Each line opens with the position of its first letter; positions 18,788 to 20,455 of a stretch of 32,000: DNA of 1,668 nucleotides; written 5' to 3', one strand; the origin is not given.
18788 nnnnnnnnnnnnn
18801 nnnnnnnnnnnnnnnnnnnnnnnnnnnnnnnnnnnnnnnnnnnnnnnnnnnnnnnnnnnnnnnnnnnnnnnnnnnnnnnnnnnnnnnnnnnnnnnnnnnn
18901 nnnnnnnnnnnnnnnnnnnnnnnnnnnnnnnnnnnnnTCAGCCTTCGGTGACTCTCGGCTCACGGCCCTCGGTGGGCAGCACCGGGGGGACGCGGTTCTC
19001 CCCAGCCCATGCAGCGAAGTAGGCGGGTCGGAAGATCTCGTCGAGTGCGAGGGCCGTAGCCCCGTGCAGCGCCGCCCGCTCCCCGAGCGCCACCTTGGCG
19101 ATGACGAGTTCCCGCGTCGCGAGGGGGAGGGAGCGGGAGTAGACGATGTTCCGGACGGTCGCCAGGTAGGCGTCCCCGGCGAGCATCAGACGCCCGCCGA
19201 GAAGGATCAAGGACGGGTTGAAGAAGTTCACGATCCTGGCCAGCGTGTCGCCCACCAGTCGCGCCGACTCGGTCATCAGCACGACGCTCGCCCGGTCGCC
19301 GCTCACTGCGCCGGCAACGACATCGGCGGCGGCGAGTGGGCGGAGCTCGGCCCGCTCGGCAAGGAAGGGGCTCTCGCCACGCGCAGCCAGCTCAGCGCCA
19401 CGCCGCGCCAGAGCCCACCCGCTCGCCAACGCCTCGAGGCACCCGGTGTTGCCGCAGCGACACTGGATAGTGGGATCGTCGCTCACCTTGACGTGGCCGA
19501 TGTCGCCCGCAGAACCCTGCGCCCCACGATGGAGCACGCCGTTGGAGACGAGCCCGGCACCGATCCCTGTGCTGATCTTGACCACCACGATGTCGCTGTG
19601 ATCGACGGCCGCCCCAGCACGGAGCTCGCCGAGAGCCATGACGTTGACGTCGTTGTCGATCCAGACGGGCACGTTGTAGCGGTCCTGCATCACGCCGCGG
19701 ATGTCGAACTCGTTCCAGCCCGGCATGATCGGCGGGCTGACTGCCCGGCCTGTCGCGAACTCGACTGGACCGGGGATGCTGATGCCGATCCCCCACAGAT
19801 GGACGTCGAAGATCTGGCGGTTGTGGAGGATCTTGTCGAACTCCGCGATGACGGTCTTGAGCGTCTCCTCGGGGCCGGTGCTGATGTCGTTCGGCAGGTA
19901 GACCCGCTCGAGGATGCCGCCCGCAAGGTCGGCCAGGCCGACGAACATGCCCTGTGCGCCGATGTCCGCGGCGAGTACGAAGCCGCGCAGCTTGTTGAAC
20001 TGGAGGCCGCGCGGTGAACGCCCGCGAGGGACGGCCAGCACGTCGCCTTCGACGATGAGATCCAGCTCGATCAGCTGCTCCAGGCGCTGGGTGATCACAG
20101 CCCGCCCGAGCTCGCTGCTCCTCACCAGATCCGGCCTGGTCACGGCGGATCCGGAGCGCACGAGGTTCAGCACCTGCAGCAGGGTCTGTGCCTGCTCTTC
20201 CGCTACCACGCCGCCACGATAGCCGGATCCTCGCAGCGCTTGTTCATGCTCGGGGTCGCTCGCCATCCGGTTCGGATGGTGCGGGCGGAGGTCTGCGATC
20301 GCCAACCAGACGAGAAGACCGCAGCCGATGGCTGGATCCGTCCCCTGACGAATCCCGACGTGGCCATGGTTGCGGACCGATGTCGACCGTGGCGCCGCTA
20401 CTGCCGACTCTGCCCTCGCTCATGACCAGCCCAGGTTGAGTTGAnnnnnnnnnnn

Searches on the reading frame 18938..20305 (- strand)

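Call 9: search_protein_families(library=pfam, proteins=[window:18938-20305:-])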
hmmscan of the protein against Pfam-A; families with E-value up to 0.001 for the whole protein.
window:18938-20305:- (455 aa): 1 family
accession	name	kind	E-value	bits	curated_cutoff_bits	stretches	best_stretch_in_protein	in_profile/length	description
PF00480.26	ROK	-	3.7e-58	197.8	22.9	1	111-422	2-293/294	ROK family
